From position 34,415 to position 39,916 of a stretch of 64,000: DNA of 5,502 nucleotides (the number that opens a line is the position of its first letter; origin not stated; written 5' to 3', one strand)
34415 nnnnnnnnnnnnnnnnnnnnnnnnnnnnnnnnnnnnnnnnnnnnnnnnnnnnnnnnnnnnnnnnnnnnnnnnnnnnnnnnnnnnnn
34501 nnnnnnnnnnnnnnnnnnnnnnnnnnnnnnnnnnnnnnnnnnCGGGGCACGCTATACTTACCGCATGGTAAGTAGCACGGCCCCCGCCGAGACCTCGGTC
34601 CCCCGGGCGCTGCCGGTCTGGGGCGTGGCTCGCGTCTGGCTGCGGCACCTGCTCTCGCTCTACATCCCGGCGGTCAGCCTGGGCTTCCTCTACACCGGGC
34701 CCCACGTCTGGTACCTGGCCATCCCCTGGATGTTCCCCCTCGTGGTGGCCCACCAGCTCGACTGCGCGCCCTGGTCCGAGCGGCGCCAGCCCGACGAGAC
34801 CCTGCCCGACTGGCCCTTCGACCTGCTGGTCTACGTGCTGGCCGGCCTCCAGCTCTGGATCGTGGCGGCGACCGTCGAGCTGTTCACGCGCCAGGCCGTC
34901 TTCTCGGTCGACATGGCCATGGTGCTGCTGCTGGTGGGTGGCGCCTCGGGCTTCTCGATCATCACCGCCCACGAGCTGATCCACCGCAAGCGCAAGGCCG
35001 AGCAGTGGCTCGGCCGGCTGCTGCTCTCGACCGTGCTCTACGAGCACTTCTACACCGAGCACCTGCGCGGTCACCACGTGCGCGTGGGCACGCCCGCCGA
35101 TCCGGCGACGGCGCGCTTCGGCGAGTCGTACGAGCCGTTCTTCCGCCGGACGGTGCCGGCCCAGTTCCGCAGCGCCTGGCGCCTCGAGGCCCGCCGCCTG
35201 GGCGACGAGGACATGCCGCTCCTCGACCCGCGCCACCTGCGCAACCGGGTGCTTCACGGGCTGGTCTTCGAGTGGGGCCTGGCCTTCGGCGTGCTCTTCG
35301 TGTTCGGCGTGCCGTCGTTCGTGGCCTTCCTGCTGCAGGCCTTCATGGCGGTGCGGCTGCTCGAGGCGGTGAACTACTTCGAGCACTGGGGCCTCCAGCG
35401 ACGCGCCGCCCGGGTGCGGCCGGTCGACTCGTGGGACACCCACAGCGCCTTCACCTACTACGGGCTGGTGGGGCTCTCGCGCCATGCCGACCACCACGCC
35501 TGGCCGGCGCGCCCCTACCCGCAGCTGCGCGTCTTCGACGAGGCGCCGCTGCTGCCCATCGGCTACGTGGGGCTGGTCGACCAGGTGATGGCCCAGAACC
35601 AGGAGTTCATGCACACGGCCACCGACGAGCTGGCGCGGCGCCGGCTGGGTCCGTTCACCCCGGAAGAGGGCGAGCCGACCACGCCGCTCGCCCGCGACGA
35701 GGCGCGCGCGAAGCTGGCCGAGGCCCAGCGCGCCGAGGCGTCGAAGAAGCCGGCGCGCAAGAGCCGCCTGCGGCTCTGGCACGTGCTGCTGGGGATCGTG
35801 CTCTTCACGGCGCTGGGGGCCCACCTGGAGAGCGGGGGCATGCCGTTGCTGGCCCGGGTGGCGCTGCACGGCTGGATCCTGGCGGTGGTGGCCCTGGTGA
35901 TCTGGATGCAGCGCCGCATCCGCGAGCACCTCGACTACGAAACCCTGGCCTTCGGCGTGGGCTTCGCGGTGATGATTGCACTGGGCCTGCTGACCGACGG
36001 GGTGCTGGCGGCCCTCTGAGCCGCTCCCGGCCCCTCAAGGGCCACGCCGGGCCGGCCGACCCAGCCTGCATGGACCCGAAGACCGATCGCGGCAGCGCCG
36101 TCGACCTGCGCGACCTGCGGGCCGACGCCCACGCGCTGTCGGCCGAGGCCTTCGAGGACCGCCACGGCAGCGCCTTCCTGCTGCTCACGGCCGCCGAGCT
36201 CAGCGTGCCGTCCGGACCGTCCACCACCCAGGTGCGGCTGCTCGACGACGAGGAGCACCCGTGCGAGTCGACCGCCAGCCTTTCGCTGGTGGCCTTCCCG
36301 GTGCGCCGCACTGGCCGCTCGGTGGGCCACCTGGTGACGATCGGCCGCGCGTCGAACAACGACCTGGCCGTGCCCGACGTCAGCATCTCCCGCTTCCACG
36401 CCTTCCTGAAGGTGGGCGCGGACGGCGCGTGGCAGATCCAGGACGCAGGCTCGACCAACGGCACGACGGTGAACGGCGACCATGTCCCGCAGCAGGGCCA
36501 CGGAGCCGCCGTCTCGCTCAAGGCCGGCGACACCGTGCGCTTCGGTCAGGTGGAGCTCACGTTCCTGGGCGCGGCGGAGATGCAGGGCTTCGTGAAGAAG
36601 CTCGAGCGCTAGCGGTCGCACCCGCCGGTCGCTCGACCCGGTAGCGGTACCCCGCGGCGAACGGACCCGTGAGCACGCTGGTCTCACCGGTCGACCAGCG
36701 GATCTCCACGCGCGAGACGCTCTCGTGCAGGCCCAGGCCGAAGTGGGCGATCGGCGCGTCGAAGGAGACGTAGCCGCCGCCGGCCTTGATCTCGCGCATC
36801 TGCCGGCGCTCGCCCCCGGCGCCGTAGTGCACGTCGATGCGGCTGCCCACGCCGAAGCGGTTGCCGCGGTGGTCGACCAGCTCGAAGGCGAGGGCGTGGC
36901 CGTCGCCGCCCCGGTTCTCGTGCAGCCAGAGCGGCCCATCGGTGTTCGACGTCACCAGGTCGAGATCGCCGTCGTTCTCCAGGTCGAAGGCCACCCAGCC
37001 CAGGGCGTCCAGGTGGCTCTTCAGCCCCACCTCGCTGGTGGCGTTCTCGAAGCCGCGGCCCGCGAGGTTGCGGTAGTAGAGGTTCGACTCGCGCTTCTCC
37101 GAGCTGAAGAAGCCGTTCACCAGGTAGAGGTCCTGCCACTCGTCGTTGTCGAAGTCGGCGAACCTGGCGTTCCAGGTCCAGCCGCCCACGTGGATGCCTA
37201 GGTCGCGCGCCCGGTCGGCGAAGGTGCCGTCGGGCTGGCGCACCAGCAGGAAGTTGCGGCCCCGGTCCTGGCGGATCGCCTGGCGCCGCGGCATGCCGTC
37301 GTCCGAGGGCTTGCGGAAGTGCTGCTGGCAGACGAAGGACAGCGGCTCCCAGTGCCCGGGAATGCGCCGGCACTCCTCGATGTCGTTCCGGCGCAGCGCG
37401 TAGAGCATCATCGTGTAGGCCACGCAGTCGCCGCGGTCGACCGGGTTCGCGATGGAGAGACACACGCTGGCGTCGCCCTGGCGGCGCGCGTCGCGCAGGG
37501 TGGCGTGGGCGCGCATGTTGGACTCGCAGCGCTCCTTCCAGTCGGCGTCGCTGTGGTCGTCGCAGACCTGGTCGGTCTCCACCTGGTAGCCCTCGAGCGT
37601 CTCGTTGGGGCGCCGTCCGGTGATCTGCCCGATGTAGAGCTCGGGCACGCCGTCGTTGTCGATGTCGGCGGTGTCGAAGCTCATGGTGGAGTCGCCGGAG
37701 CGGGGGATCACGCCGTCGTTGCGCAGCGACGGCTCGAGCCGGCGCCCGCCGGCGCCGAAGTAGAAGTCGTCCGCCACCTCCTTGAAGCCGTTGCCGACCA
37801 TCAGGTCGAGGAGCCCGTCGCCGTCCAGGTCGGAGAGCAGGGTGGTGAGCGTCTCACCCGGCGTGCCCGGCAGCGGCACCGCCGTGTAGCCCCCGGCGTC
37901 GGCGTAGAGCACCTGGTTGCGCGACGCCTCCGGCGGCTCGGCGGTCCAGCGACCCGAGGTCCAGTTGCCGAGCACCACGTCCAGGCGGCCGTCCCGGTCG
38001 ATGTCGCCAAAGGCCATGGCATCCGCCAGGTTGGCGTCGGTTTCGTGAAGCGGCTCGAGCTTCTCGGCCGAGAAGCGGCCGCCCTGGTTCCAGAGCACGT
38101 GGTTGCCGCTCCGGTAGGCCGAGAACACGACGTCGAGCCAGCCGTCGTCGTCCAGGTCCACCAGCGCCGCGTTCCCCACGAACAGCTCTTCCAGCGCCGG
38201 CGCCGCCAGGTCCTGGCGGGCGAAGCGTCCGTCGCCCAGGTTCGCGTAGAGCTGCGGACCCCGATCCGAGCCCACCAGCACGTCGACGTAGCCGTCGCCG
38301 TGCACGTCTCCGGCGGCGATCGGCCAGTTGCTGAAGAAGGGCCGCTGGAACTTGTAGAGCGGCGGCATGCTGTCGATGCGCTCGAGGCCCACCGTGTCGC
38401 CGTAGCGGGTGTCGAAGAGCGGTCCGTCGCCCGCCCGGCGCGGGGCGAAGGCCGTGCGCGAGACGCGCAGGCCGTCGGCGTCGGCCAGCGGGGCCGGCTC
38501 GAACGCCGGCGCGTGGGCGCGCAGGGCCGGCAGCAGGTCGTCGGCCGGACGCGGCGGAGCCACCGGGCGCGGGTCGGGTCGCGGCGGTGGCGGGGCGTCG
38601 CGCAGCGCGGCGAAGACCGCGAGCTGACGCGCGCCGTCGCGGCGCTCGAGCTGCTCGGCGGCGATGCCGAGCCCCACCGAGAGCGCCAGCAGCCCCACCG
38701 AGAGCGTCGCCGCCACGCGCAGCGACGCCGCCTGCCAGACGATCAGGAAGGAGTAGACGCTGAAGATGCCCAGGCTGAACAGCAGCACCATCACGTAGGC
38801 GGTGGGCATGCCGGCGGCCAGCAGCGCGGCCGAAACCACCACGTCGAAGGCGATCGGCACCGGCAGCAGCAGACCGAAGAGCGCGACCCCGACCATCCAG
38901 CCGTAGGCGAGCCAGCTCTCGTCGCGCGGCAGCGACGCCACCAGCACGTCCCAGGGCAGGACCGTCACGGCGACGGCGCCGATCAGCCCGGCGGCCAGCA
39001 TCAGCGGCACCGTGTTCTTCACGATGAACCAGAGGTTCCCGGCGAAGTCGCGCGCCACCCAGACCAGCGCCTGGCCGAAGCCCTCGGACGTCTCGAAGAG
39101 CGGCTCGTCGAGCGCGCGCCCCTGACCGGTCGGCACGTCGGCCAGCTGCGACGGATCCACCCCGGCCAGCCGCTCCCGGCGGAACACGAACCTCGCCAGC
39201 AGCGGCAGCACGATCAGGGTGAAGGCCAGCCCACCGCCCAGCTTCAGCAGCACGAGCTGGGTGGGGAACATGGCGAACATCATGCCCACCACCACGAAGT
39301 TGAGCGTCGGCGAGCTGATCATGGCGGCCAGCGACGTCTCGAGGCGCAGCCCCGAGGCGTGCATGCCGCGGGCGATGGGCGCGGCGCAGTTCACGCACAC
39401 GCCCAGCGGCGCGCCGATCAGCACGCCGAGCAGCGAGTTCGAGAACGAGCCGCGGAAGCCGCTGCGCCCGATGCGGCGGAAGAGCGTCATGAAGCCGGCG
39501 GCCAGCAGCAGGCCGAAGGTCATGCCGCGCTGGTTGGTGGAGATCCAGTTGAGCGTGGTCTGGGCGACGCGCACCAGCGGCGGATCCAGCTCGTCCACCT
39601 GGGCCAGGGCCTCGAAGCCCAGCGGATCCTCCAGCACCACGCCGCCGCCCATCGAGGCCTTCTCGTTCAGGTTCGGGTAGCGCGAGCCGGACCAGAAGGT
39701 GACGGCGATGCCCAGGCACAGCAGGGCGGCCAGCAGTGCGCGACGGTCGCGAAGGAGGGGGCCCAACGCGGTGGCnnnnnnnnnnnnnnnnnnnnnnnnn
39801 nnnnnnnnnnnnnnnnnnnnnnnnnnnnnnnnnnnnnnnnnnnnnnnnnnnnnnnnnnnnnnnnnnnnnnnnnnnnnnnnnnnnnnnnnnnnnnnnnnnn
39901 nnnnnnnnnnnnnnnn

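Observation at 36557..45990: Operon of a double-VWA protein, two permease::FG-GAP/UnbV fusion paralogues and a PF10118-like protein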

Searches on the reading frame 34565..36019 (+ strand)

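Call 10: search_protein_families(library=pfam, proteins=[window:34565-36019:+], max_evalue=0.001)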
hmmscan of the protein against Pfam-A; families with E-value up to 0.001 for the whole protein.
window:34565-36019:+ (484 aa): 1 family
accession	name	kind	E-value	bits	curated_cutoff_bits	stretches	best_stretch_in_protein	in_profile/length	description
PF00487.30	FA_desaturase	-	2.6e-25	90.1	29.7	1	120-322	6-232/253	Fatty acid desaturase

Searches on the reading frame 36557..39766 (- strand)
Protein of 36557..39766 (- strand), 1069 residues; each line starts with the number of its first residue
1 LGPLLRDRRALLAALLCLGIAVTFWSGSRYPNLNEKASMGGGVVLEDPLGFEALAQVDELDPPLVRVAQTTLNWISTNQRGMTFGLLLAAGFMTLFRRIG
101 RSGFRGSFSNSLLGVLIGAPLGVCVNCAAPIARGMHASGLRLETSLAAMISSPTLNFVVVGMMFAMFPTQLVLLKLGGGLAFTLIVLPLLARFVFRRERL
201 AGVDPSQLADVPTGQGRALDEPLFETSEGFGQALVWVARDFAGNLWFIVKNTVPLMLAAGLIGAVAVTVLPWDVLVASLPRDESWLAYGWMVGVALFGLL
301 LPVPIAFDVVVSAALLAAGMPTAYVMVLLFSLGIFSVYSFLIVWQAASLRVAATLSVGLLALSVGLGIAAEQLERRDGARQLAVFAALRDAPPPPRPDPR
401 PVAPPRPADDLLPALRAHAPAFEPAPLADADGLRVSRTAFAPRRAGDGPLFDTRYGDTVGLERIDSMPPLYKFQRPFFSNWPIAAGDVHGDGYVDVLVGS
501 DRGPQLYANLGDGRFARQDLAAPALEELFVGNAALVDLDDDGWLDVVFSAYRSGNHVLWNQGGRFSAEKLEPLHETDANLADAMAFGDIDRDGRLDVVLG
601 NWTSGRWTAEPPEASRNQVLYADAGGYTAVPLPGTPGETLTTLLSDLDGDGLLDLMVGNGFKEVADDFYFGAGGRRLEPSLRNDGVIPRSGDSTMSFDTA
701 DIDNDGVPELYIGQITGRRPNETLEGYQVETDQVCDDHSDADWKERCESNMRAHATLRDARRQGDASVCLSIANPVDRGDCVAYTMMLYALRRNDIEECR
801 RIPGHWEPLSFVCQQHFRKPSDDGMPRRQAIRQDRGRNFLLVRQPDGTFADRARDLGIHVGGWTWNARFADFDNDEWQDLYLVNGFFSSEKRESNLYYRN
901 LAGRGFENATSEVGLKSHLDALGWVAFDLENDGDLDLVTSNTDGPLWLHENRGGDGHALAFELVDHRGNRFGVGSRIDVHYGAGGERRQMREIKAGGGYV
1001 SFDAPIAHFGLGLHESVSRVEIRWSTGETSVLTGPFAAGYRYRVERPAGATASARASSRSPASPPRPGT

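Call 7: search_protein_families(library=pfam, proteins=[window:36557-39766:-], max_evalue=0.01)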
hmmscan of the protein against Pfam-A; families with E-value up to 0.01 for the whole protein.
window:36557-39766:- (1069 aa): 4 families
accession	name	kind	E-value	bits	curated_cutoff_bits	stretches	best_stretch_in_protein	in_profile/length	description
PF13517.12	FG-GAP_3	-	2.4e-33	114.9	26.9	4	537-598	1-60/61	FG-GAP-like repeat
PF07593.17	UnbV_ASPIC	-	7.6e-15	55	23.4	1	972-1035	1-61/68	ASPIC and UnbV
PF01839.29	FG-GAP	-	4.2e-14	52.5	22.1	0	644-661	7-24/37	FG-GAP repeat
PF03773.19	ArsP_1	-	4.1e-12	46.3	32.3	1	110-368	51-290/294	Predicted permease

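Call 8: search_protein_families(library=ncbifam, proteins=[window:36557-39766:-], max_evalue=0.01)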
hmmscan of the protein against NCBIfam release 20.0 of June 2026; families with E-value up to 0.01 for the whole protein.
window:36557-39766:- (1069 aa): 2 families
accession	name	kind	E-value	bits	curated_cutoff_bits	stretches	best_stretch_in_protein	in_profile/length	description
NF033936.1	CuZnOut_SO0444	equivalog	3.9e-06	26.3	300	1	80-186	199-305/351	SO_0444 family Cu/Zn efflux transporter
NF040736.1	efflux_SaoE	equivalog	0.00022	20.6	325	1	108-325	50-249/352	efflux transporter SaoE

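Call 83: search_protein_families(library=padloc, proteins=[window:36557-39766:-], max_evalue=0.001)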
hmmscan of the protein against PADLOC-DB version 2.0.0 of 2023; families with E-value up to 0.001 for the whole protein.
window:36557-39766:- (1069 aa): 0 families
